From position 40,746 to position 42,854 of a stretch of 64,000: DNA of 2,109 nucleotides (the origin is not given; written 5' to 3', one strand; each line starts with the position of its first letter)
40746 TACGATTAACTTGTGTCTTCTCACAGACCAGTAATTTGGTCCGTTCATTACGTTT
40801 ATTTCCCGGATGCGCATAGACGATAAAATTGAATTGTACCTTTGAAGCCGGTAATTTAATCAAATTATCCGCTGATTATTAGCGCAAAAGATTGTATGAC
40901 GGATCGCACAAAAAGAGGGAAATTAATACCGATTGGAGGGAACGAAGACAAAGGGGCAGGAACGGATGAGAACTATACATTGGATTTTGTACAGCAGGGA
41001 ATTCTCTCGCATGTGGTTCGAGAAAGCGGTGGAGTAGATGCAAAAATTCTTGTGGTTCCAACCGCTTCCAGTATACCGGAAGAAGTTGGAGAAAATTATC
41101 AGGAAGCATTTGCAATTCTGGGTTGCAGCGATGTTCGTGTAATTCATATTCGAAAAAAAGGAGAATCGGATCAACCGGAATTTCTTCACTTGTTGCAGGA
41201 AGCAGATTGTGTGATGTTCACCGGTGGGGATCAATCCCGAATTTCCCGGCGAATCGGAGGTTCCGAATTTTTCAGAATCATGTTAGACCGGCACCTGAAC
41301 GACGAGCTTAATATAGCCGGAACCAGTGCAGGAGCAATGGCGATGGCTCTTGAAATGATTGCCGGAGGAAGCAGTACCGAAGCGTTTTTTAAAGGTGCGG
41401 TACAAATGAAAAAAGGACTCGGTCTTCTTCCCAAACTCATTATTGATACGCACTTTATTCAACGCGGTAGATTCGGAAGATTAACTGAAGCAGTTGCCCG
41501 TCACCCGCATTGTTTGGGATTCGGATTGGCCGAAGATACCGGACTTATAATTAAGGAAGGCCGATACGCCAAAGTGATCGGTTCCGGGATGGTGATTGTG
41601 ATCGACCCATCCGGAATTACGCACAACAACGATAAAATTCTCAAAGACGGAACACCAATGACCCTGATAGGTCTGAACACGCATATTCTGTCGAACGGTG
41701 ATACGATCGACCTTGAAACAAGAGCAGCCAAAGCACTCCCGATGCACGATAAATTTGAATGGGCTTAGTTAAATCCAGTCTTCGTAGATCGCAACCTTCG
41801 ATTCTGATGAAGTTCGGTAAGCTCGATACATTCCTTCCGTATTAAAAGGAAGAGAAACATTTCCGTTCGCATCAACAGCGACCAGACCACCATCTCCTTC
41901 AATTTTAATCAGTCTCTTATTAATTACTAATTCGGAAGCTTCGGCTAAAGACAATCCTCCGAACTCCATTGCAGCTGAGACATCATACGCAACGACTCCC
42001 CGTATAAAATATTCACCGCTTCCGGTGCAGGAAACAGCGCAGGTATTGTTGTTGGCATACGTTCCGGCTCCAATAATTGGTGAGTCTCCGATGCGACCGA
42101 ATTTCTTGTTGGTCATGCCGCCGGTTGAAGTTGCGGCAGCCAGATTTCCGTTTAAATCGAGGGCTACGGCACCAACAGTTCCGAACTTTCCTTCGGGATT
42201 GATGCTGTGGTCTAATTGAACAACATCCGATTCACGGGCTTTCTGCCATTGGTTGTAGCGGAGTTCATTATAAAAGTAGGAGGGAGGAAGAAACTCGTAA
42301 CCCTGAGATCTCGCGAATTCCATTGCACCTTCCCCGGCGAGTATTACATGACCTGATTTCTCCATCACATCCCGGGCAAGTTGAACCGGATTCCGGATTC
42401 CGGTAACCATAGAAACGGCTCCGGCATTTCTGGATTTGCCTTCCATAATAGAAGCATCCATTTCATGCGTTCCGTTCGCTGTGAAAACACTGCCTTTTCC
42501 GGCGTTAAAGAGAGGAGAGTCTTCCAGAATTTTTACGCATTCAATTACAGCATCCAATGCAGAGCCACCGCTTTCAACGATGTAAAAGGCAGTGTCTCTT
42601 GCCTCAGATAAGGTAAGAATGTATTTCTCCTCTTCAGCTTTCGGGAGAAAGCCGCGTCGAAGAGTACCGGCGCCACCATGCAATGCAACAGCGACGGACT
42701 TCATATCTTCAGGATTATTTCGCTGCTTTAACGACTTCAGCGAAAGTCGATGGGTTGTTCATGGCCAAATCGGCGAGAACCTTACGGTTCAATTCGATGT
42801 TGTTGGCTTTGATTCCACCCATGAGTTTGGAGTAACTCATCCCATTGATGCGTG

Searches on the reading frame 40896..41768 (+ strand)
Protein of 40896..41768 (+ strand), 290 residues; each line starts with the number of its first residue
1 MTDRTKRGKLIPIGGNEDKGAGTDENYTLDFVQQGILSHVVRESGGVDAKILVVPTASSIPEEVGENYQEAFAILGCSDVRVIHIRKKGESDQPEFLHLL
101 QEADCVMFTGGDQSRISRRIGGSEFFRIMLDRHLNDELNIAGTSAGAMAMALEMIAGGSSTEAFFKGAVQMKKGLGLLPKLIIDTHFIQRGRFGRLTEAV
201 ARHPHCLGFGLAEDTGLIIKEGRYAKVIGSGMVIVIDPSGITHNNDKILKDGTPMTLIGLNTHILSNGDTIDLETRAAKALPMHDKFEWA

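Call 42: search_protein_families(library=pfam, proteins=[window:40896-41768:+], max_evalue=0.00001)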
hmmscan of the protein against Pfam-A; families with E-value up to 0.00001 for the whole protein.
window:40896-41768:+ (290 aa): 1 family
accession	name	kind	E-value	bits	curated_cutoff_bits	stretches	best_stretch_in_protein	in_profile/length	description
PF03575.23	Peptidase_S51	-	8e-20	71.8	23.9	1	39-224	21-203/206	Peptidase family S51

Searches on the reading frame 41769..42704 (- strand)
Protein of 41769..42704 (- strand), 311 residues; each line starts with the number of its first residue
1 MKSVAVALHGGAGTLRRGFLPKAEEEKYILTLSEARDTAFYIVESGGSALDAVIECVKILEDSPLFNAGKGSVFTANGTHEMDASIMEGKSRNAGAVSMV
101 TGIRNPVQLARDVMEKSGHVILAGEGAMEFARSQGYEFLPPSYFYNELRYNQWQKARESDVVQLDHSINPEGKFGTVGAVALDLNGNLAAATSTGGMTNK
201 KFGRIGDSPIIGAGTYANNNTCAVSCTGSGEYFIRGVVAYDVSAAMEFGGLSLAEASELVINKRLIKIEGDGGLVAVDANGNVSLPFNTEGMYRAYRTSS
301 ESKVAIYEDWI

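Call 42: search_protein_families(library=pfam, proteins=[window:41769-42704:-], max_evalue=0.00001)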
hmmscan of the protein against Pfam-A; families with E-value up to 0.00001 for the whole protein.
window:41769-42704:- (311 aa): 1 family
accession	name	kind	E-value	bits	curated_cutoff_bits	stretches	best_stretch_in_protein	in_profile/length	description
PF01112.23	Asparaginase_2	-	1.2e-113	379.8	27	1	5-303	2-304/309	Asparaginase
